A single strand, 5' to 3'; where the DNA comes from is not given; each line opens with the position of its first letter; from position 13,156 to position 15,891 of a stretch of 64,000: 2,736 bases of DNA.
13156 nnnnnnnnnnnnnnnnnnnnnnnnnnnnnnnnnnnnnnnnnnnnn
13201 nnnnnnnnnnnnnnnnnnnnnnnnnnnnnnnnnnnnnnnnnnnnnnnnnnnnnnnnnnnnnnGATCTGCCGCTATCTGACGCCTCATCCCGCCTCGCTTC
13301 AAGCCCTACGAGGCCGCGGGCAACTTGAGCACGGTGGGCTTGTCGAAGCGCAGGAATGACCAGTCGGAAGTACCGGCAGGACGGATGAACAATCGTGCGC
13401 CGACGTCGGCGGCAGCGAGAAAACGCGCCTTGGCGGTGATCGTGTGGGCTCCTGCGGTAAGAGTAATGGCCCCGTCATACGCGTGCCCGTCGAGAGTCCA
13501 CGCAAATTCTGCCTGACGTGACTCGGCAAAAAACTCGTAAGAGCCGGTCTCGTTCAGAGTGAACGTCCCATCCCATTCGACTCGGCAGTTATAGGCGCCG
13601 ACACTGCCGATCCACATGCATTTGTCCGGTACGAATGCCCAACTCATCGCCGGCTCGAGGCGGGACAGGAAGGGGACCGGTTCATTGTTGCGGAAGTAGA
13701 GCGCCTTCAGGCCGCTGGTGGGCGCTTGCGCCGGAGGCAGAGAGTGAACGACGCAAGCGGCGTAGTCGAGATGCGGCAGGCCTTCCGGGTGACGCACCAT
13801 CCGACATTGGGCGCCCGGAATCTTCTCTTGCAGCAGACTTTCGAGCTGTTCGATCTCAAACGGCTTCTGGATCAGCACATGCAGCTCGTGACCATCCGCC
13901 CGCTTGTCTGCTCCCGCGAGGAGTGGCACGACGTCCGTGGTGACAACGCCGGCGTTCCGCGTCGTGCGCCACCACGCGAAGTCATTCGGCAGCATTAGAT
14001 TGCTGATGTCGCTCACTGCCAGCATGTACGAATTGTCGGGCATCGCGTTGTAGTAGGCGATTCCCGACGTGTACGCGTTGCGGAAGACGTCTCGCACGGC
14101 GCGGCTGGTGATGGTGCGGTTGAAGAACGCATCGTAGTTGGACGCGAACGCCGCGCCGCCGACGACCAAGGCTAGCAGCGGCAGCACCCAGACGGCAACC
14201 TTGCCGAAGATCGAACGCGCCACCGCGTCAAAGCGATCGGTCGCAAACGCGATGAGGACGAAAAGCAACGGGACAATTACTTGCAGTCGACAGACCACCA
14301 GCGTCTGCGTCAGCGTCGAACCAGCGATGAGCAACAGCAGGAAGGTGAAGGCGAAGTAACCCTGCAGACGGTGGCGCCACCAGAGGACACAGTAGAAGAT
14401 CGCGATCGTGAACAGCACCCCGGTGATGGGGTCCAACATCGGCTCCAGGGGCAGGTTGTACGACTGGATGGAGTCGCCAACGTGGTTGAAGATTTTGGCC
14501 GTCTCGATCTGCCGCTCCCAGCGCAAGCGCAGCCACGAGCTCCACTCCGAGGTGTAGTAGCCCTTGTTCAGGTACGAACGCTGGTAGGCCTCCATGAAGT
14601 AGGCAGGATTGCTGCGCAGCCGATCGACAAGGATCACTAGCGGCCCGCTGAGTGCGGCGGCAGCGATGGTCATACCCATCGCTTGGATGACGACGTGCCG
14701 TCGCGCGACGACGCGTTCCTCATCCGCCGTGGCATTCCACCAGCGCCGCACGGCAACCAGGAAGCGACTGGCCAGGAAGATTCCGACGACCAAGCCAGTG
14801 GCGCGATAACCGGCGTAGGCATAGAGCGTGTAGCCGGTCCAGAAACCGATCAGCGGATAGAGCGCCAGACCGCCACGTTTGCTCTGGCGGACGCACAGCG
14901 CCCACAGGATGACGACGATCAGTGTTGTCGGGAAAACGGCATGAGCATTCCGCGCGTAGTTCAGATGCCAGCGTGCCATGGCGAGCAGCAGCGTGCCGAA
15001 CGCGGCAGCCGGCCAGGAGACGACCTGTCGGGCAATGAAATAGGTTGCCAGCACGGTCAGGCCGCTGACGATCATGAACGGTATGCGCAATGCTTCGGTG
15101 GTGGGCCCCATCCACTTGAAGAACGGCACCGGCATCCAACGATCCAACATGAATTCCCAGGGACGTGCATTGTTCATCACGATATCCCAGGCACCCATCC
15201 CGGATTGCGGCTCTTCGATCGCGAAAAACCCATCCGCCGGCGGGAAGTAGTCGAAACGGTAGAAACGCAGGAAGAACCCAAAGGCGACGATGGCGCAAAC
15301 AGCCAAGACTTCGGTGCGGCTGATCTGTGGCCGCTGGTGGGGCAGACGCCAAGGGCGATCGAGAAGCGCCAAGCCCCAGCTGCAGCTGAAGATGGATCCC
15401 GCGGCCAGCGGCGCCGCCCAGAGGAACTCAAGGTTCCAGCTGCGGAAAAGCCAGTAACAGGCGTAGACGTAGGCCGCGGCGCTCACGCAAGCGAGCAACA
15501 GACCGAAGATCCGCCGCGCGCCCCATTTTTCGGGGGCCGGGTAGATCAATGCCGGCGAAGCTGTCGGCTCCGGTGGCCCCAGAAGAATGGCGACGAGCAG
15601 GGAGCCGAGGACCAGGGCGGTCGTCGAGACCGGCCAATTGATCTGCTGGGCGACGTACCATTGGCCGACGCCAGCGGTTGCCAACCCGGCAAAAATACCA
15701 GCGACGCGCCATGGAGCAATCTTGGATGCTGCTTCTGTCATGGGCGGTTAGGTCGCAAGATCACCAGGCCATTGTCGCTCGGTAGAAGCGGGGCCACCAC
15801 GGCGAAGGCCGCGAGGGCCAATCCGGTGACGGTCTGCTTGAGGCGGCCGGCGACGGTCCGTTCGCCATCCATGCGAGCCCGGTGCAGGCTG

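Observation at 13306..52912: Window-wide enrichment of GT-C paralogs with different periplasmic C-terminal modules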

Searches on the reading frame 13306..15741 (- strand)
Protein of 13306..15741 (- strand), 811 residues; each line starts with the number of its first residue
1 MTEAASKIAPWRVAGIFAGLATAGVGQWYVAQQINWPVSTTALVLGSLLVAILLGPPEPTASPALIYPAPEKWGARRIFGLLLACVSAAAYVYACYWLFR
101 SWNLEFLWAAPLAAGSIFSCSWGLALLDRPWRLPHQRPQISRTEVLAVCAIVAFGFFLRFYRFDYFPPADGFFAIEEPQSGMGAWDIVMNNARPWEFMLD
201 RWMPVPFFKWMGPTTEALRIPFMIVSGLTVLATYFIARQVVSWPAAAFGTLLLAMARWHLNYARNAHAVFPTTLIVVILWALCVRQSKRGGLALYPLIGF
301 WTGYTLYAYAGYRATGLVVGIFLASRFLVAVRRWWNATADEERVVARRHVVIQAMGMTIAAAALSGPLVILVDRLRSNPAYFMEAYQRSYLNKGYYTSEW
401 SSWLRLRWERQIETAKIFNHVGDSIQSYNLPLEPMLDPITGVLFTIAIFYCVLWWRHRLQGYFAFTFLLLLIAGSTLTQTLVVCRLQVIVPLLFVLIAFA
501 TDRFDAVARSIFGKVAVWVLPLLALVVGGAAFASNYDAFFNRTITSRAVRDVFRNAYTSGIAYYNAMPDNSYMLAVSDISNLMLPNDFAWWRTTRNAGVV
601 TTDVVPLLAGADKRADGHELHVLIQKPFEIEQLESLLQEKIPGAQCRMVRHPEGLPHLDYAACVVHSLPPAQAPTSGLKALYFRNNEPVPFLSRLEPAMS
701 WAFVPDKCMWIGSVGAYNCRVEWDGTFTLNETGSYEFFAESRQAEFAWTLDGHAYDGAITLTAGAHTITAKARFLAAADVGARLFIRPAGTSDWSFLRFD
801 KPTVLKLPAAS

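Call 3: search_protein_families(library=pfam, proteins=[window:13306-15741:-], max_evalue=0.01)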
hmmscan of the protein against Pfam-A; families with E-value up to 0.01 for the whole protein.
window:13306-15741:- (811 aa): 1 family
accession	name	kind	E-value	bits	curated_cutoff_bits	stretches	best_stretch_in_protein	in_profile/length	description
PF13231.12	PMT_2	-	0.00094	19.9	26.1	1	202-336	8-139/160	Dolichyl-phosphate-mannose-protein mannosyltransferase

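Call 4: search_protein_families(library=ncbifam, proteins=[window:13306-15741:-], max_evalue=0.01)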
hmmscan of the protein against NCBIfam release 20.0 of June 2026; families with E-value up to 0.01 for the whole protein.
window:13306-15741:- (811 aa): 0 families

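Call 21: find_homologous_proteins(query=window:13306-15741:-)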
Query window:13306-15741:- (811 aa): 54 proteins with E <= 0.001 among 8000 candidates.
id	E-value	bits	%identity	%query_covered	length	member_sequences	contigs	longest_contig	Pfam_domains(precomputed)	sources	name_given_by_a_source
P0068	0.0e+0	1869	100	100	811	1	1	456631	-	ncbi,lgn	-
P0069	3.2e-291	986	58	94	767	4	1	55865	-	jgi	jgi:hypothetical protein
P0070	4.4e-284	963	54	99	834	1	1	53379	-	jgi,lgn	jgi:hypothetical protein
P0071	3.7e-256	870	52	94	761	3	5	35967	PF13231.13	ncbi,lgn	-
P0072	1.9e-255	868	51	98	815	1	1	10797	PF13231.13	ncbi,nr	ncbi:MAG: glycosyltransferase family 39 protein [Deltaproteobacteria bacterium]|nr:glycosyltransfera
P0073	1.9e-246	838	51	97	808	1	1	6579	-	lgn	-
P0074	6.1e-237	807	50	91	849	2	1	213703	-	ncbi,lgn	-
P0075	4.2e-233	794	50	90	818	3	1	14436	PF13231.13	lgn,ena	-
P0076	6.9e-226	770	49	90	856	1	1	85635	-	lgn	-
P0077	3.8e-219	748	47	94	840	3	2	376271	-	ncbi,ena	-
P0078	3.2e-218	745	45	99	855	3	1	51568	-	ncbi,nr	ncbi:hypothetical protein HRbin30_00383 [bacterium HR30]|nr:hypothetical protein HRbin30_00383 [bact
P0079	1.3e-216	740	46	97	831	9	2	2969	PF13231.13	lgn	-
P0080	5.4e-216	738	45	97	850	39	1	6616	PF13231.13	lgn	-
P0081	4.2e-213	728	47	88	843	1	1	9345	-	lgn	-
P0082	9.1e-210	717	46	96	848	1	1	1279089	-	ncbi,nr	ncbi:MAG: glycosyltransferase family 39 protein [Candidatus Binatia bacterium]|nr:glycosyltransferas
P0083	1.2e-206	707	46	88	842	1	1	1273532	PF13231.13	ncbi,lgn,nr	ncbi:MAG: hypothetical protein KatS3mg077_1749 [Candidatus Binatia bacterium]|nr:MAG: hypothetical p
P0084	5.7e-204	698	44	99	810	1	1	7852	PF13231.13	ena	-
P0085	3.7e-201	689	46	97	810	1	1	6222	PF13231.13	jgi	jgi:hypothetical protein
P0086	2.2e-197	676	44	97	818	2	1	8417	PF13231.13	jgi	jgi:hypothetical protein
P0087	1.2e-195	670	44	97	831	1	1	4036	PF13231.13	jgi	jgi:hypothetical protein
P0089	2.3e-193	663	42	99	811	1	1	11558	PF13231.13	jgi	jgi:hypothetical protein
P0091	1.2e-192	660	44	98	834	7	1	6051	PF13231.13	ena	-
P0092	3.2e-192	659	43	96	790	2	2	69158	PF13231.13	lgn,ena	-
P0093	1.8e-191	656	44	97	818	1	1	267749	PF13231.13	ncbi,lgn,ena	-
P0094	4.9e-191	655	41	99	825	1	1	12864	PF13231.13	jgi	jgi:hypothetical protein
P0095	2.3e-189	650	44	98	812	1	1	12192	PF13231.13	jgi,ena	-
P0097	2.8e-187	643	43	96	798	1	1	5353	PF13231.13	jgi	jgi:hypothetical protein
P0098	7.6e-186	638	42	95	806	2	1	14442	PF13231.13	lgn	-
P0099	2.5e-185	636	40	99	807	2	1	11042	PF13231.13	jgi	jgi:hypothetical protein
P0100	1.5e-184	634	44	95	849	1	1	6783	PF13231.13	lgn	-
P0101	4.7e-184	632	40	97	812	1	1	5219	PF13231.13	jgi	-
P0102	9.3e-183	628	43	97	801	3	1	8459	PF13231.13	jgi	jgi:hypothetical protein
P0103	2.3e-182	626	42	96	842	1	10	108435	PF13231.13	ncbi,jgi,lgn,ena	-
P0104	4.0e-182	626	42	98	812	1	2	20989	PF13231.13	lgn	-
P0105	4.1e-182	625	43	96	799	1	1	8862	PF13231.13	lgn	-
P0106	7.4e-181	621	41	99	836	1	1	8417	PF13231.13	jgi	jgi:hypothetical protein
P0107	4.0e-180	619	42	95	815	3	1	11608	PF13231.13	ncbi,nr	ncbi:MAG: hypothetical protein H6Q33_2961 [Deltaproteobacteria bacterium]|nr:hypothetical protein [D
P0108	1.1e-179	617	43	96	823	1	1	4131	PF13231.13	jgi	jgi:dolichyl-phosphate-mannose-protein mannosyltransferase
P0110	4.2e-177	609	42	93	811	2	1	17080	PF13231.13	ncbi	-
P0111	1.2e-173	597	40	96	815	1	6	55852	PF13231.13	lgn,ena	-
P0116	1.4e-163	564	38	97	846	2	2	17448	PF13231.13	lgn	-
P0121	8.8e-6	42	20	78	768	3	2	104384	PF07691.18,PF13231.13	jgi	jgi:4-amino-4-deoxy-L-arabinose transferase-like glycosyltransferase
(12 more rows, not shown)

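Call 35: find_encoding_contigs(protein=P0068, flank=2000, max_places=3)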
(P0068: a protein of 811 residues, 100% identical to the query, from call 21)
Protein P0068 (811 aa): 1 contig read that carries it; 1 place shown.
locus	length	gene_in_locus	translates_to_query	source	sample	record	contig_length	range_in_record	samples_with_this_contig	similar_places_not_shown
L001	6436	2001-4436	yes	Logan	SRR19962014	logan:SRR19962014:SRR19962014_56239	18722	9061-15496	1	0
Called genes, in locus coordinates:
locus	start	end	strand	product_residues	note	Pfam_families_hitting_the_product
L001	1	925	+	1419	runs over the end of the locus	PF01436:NHL (faint), PF25021:TEN_NHL (faint), PF13385:Laminin_G_3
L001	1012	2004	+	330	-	PF08003:Methyltransf_9 (weak), PF13489:Methyltransf_23, PF08241:Methyltransf_11 (weak), PF08242:Methyltransf_12, PF13649:Methyltransf_25 (weak)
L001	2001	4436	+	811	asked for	-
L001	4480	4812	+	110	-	PF01844:HNH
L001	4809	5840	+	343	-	PF00685:Sulfotransfer_1, PF13469:Sulfotransfer_3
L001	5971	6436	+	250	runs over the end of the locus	PF00005:ABC_tran, PF13304:AAA_21 (weak)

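Call 36: find_encoding_contigs(protein=P0082, flank=10000, max_places=2)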
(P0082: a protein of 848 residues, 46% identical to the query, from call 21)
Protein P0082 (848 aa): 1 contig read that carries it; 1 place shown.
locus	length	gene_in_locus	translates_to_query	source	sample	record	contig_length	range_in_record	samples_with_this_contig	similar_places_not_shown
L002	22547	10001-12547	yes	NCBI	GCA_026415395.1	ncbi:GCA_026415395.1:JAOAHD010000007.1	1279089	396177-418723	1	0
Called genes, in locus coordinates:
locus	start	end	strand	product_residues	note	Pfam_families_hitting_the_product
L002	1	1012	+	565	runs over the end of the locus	PF02366:PMT, PF13231:PMT_2, PF18583:Arnt_C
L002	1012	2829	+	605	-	PF13231:PMT_2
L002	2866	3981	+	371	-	PF01041:DegT_DnrJ_EryC1, PF00155:Aminotran_1_2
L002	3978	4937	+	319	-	PF00535:Glycos_transf_2, PF10111:Glyco_tranf_2_2 (weak)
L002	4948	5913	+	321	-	PF01408:GFO_IDH_MocA, PF03447:NAD_binding_3 (weak), PF22725:GFO_IDH_MocA_C3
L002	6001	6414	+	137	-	PF00072:Response_reg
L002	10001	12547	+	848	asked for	-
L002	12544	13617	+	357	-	PF00685:Sulfotransfer_1 (weak), PF13469:Sulfotransfer_3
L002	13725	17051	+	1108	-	-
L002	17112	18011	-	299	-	PF01795:Methyltransf_5, PF13649:Methyltransf_25 (faint)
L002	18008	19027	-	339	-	PF13385:Laminin_G_3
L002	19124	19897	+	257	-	PF13641:Glyco_tranf_2_3, PF00535:Glycos_transf_2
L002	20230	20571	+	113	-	-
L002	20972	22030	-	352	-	PF00296:Bac_luciferase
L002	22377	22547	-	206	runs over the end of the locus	PF01965:DJ-1_PfpI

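Call 59: search_solved_structures(query=A4, max_evalue=1)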
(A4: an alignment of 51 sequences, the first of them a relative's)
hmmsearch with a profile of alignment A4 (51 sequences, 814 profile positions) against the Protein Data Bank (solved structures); distinct sequences matched with E-value up to 1: 14.
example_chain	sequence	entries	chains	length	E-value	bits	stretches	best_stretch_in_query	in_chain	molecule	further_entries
6zxj_A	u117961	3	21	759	0.0085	17.3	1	715-798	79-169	Protective antigen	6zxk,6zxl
3tew_A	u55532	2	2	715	0.0085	17.3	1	716-798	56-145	Protective antigen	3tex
3tey_A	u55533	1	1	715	0.0086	17.3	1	716-798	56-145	Protective antigen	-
4ee2_A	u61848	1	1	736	0.0088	17.3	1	716-798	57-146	Protective antigen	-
1t6b_X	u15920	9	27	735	0.0088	17.2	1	716-798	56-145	Protective Antigen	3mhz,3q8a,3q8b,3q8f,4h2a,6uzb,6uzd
4nam_A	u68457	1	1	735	0.0088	17.2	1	716-798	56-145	Protective antigen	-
1acc_A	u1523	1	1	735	0.0089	17.2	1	716-798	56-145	ANTHRAX PROTECTIVE ANTIGEN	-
3tez_A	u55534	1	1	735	0.0089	17.2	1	716-798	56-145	Protective antigen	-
3q8c_A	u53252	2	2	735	0.0089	17.2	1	716-798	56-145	Protective antigen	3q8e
6vra_B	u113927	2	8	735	0.0094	17.2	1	716-797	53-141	Protective antigen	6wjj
5fr3_A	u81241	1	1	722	0.0098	17.1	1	717-798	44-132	PROTECTIVE ANTIGEN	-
6vra_A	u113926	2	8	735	0.014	16.6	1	716-797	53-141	Protective antigen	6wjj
7kmp_A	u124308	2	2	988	0.016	16.4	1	675-773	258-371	Alpha-xylosidase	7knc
3b7c_A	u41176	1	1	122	0.87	10.7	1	601-643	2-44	Uncharacterized protein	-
